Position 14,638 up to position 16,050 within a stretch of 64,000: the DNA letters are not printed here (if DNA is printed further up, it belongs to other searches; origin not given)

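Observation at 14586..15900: AT-rich orphan gene abutting a tandem tRNA-Pro pair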

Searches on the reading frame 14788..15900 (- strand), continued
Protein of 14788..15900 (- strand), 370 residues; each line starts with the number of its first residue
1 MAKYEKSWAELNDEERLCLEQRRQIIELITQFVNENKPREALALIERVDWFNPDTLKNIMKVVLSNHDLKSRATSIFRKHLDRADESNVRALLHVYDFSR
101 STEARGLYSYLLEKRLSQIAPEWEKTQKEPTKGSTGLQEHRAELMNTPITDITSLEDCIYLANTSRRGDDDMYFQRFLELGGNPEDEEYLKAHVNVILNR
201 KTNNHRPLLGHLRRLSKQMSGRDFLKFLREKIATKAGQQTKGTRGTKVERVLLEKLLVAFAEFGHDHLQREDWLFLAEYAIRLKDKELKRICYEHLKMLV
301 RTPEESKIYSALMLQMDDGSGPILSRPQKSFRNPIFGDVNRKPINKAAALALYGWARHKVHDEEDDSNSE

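Call 56: find_encoding_contigs(protein=P0012, flank=10000, max_places=2)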
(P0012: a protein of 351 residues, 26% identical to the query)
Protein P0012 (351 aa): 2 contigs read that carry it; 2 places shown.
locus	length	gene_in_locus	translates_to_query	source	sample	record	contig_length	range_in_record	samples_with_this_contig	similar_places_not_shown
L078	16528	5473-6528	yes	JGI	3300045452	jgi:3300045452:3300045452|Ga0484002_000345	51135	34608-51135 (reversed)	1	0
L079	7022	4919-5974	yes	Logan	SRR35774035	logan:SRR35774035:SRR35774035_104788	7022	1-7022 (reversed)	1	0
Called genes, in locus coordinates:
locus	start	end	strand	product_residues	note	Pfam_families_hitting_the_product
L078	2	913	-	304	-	?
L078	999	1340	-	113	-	-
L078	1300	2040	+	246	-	-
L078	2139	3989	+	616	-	PF01807:Zn_ribbon_DnaG, PF08275:DNAG_N, PF01751:Toprim, PF13155:Toprim_2, PF13662:Toprim_4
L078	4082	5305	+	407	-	PF03979:Sigma70_r1_1, PF00140:Sigma70_r1_2, PF04542:Sigma70_r2, PF04539:Sigma70_r3, PF04545:Sigma70_r4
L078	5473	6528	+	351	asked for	-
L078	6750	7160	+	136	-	-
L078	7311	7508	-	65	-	-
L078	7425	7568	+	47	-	-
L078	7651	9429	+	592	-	PF01411:tRNA-synt_2c, PF07973:tRNA_SAD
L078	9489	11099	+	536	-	-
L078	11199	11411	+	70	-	PF01176:eIF-1a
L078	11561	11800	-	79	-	-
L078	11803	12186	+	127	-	PF00416:Ribosomal_S13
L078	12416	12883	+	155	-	PF00411:Ribosomal_S11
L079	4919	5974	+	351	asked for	-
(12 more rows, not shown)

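Call 57: find_encoding_contigs(protein=P0009, flank=10000, max_places=2)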
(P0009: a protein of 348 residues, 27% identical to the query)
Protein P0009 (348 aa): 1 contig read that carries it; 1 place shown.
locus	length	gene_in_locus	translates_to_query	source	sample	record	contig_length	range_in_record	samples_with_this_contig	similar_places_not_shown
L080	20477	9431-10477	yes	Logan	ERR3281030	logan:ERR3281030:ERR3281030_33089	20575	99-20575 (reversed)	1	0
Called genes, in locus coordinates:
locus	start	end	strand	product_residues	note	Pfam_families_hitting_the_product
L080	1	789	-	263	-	?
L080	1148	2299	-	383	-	-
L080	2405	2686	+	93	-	-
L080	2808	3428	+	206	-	PF13483:Lactamase_B_3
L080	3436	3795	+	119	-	-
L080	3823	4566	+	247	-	PF04402:SIMPL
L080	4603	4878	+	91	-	PF02686:GatC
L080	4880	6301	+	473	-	PF01425:Amidase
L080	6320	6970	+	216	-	-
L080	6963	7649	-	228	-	-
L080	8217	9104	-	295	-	-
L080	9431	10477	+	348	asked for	-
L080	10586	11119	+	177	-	PF13302:Acetyltransf_3, PF00583:Acetyltransf_1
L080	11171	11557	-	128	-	PF07237:DUF1428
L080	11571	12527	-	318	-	PF06983:3-dmu-9_3-mt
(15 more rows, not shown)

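Call 58: find_encoding_contigs(protein=P0008, flank=10000, max_places=2)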
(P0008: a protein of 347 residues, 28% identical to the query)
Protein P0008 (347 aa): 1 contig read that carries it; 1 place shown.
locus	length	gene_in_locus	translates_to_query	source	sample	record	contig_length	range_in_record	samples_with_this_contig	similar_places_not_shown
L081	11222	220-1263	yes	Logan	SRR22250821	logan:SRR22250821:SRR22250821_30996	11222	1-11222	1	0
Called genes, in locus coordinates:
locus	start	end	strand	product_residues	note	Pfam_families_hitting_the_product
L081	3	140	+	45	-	?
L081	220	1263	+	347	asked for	-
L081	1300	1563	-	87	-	PF01649:Ribosomal_S20p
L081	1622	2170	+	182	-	PF01330:RuvA_N, PF00633:HHH (faint), PF14520:HHH_5, PF07499:RuvA_C (weak)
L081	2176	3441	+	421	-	PF08245:Mur_ligase_M, PF02875:Mur_ligase_C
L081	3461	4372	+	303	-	PF00932:LTD (weak)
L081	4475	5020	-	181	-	PF01725:Ham1p_like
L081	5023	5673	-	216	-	-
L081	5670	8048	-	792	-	PF02739:5_3_exonuc_N, PF01367:5_3_exonuc, PF00476:DNA_pol_A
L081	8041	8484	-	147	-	PF02367:TsaE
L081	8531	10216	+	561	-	PF05157:MshEN, PF13191:AAA_16 (faint), PF00437:T2SSE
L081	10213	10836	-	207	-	-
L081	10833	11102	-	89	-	-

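Call 60: find_encoding_contigs(protein=P0005, flank=10000, max_places=2)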
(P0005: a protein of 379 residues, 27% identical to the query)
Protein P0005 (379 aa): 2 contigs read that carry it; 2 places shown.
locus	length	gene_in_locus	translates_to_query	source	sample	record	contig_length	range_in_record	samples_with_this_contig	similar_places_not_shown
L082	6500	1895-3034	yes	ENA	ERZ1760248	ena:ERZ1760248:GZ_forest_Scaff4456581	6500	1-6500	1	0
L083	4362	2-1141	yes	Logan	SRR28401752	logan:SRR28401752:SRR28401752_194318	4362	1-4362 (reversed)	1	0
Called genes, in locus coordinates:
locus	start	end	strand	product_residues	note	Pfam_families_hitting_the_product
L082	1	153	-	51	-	?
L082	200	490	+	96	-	PF18893:DUF5652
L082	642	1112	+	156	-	-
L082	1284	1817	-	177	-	-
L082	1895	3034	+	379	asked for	-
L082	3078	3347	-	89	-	PF01649:Ribosomal_S20p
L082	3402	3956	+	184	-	PF01330:RuvA_N, PF00633:HHH (faint), PF14520:HHH_5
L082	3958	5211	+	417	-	PF08245:Mur_ligase_M, PF02875:Mur_ligase_C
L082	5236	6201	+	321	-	PF00932:LTD (faint)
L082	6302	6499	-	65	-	?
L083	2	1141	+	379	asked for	?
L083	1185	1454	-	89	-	PF01649:Ribosomal_S20p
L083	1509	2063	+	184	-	PF01330:RuvA_N, PF00633:HHH (faint), PF14520:HHH_5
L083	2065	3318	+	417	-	PF08245:Mur_ligase_M, PF02875:Mur_ligase_C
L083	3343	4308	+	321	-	PF00932:LTD (faint)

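Call 61: find_encoding_contigs(protein=P0004, flank=10000, max_places=2)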
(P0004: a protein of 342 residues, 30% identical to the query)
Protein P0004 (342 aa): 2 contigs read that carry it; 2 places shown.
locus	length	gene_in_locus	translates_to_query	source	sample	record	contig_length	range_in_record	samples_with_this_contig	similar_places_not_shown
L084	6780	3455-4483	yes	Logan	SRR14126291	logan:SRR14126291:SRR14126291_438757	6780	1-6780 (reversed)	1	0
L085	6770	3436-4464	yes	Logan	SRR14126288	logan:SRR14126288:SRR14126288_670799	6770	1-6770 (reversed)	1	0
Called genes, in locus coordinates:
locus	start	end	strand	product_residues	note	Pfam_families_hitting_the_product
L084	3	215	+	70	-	?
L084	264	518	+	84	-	-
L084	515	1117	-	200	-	PF01195:Pept_tRNA_hydro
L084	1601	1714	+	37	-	-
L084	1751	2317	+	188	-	PF10502:Peptidase_S26, PF00717:Peptidase_S24 (weak)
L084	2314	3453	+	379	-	PF03129:HGTP_anticodon (weak)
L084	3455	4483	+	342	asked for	-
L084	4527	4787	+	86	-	-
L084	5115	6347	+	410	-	PF11104:PilM_2 (faint), PF02491:SHS2_FTSA, PF14450:FtsA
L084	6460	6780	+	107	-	?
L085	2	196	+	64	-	?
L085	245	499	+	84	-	-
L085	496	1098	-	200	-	PF01195:Pept_tRNA_hydro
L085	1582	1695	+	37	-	-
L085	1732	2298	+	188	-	PF10502:Peptidase_S26, PF00717:Peptidase_S24 (weak)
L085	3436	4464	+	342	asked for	-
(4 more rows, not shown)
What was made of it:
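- Other members follow an HGTP_anticodon-domain protein (gap 1 nt), follow rpoD, or lie near the S20 gene or an alanyl-tRNA synthetase (tRNA-synt_2c) gene (calls 56, 58, 60, 61).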

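Call 62: find_encoding_contigs(protein=P0006, flank=10000, max_places=2)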
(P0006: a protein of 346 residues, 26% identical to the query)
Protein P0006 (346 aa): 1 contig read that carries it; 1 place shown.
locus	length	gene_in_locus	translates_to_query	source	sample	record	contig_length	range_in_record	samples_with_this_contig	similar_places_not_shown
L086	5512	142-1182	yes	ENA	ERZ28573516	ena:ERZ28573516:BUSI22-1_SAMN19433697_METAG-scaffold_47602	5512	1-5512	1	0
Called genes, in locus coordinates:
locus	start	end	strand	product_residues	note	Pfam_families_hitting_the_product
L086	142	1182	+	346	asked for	-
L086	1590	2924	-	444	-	PF08245:Mur_ligase_M, PF02875:Mur_ligase_C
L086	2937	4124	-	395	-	PF01794:Ferric_reduct, PF00175:NAD_binding_1 (faint)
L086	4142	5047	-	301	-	PF02424:ApbE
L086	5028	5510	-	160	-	?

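Call 67: fold_search(model_id=the predicted structure, library=viral)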
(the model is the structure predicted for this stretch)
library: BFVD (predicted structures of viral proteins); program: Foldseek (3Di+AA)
matches with E <= 10: 367; with E <= 0.001: 0
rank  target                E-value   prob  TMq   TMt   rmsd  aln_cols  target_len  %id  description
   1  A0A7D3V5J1            5.4e-02  0.82  0.19  0.16  26.9       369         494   12  Tetratricopeptide repeat protein [Fadolivirus FV1/VV64]
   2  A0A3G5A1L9            5.4e-02  0.80  0.19  0.20  17.4       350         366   13  Tetratricopeptide repeat protein [Harvfovirus sp.]
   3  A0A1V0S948            5.9e-02  0.77  0.19  0.17  19.9       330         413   12  TPR repeat protein [Catovirus CTV1]
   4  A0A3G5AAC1            6.1e-02  0.92  0.23  0.20  18.5       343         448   10  UDP-N-acetylglucosamine--peptide N-acetylglucosaminyltransferase SPINDLY [Hyperionvirus sp.]
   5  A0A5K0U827            6.4e-02  0.57  0.17  0.17  20.7       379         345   13  Gamma-soluble NSF attachment protein (Fragment) [Yasminevirus sp. GU-2018]
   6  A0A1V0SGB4            7.9e-02  0.85  0.20  0.14  19.1       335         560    9  RING-type domain-containing protein [Hokovirus HKV1]
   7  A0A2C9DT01            8.3e-02  0.47  0.17  0.14  18.4       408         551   10  Putative cullin C-terminus domain-containing protein [Eastern grey kangaroopox virus]
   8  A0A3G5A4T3            1.2e-01  0.66  0.21  0.15  15.5       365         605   13  RING-type domain-containing protein [Harvfovirus sp.]
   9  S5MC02                1.8e-01  0.60  0.19  0.17  15.6       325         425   14  (no name in the UniProt tables at hand)
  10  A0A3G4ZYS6            1.9e-01  0.38  0.16  0.18  22.6       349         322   12  Uncharacterized protein [Faunusvirus sp.]
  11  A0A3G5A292            1.9e-01  0.30  0.15  0.15  17.6       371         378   14  Sel1 repeat family protein [Harvfovirus sp.]
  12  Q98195                1.9e-01  0.30  0.17  0.13  20.0       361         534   14  MC027L [Molluscum contagiosum virus subtype 1]
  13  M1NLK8                2.3e-01  0.44  0.18  0.19  17.5       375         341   10  Repeat protein [Moumouvirus goulette]
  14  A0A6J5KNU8            2.4e-01  0.41  0.17  0.13  19.0       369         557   10  Sel1-like repeat [uncultured Caudovirales phage]
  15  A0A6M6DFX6            2.5e-01  0.41  0.18  0.13  20.4       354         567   12  (no name in the UniProt tables at hand)
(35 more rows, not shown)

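Call 82: list_cluster_members(proteins=[P0014, P0015, P0016, P0018, P0019, P0020, P0021, P0022, P0023, P0025])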
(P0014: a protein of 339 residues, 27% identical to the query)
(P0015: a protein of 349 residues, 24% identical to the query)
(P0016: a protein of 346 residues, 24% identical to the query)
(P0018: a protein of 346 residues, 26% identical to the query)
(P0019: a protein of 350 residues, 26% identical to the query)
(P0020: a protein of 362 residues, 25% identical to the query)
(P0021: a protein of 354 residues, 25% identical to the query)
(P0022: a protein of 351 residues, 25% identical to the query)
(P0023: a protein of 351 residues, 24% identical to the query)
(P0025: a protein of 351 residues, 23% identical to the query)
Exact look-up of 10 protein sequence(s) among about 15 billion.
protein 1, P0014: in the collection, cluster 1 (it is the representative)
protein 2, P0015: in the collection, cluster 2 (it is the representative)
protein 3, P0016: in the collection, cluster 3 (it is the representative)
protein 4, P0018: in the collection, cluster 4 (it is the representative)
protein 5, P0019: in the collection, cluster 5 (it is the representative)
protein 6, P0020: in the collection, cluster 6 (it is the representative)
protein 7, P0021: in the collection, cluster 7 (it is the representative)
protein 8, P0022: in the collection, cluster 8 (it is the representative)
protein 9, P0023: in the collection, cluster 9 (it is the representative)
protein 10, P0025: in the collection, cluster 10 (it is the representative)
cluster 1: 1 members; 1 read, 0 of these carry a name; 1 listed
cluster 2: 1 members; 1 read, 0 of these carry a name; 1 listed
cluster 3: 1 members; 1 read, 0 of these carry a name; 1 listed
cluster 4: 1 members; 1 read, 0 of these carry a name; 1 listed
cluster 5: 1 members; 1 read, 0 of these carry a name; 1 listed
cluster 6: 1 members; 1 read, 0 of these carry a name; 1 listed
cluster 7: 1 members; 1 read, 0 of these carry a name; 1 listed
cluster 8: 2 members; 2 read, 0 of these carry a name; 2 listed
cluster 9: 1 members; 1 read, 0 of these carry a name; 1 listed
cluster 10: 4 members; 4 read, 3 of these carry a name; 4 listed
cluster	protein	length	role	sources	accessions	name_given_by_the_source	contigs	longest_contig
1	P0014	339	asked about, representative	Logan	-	-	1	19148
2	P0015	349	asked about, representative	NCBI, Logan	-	-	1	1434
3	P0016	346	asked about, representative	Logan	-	-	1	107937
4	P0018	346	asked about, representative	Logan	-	-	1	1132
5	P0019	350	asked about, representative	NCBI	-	-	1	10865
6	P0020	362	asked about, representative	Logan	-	-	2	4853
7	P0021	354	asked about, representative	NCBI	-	-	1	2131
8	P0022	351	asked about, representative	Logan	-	-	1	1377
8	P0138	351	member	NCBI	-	-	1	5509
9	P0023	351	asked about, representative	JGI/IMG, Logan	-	-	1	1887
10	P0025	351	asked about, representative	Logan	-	-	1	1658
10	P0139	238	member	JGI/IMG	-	hypothetical protein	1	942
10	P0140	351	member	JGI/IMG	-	hypothetical protein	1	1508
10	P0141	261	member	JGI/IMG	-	hypothetical protein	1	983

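Call 83: find_encoding_contigs(protein=P0016, flank=10000, max_places=1)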
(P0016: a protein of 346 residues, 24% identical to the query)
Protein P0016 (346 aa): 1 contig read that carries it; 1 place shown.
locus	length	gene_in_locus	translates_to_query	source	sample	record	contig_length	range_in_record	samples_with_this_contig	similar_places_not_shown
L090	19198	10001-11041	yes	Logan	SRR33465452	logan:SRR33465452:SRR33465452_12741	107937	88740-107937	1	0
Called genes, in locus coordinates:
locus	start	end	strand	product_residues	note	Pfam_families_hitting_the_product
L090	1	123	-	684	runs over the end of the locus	-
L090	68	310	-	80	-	PF02823:ATP-synt_DE_N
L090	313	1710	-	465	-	PF02874:ATP-synt_ab_N, PF00006:ATP-synt_ab, PF22919:ATP-synt_VA_C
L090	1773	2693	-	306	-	PF00231:ATP-synt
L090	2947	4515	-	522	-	PF00006:ATP-synt_ab, PF00306:ATP-synt_ab_C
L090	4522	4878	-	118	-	PF00213:OSCP (weak)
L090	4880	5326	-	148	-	PF00430:ATP-synt_B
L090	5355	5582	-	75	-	PF00137:ATP-synt_C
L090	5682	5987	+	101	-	-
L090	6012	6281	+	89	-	-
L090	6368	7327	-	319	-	PF00119:ATP-synt_A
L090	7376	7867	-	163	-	PF00293:NUDIX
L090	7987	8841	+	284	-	PF01343:Peptidase_S49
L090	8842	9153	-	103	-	-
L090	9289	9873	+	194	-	-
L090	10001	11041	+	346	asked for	-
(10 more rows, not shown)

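Call 92: search_protein_families(library=padloc, alignment_id=A1, max_evalue=0.01)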
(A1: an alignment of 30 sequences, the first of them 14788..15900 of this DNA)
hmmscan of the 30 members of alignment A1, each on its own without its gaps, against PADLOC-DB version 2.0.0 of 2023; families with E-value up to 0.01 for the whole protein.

A. member 1, window:14788-15900:- (370 aa): 0 families

B. families by the number of members that match (of 30 scanned): 3 families
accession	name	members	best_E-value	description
PDLC02974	WH_III-A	1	4.4e-05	-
PDLC01435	Csm3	1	0.001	"CAS-III-A,CAS-III-D; effector_G7"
PDLC02920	HEAT-ARM_XIII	1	0.0096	-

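Call 93: search_protein_families(library=phrogs, alignment_id=A1, max_evalue=0.01)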
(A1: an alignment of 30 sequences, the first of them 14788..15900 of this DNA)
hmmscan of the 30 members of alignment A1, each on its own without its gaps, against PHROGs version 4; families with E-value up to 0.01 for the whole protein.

A. member 1, window:14788-15900:- (370 aa): 0 families

B. families by the number of members that match (of 30 scanned): 0 families
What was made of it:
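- No PADLOC or PHROG family is matched by more than one of the 30 family members (calls 92, 93).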

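Call 94: search_protein_families(library=ncbifam, alignment_id=A1, max_evalue=0.01)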
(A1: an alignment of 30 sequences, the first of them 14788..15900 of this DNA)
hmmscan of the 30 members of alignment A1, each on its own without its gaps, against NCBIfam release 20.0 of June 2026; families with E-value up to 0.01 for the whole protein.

A. member 1, window:14788-15900:- (370 aa): 0 families

B. families by the number of members that match (of 30 scanned): 1 family
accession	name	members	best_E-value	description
TIGR01004.2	PulS_OutS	1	0.0042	type II secretion system pilot lipoprotein GspS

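Call 95: search_dna_similar(query=window:14788-15900:-, collection=phages, mode=protein, max_evalue=0.01, max_rows=5)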
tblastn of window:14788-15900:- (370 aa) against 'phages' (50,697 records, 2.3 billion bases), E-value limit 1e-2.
No match.

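Call 96: search_dna_similar(query=window:14788-15900:-, collection=plasmids, mode=protein, max_evalue=0.01, max_rows=5)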
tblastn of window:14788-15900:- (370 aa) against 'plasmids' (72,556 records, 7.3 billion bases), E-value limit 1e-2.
No match.
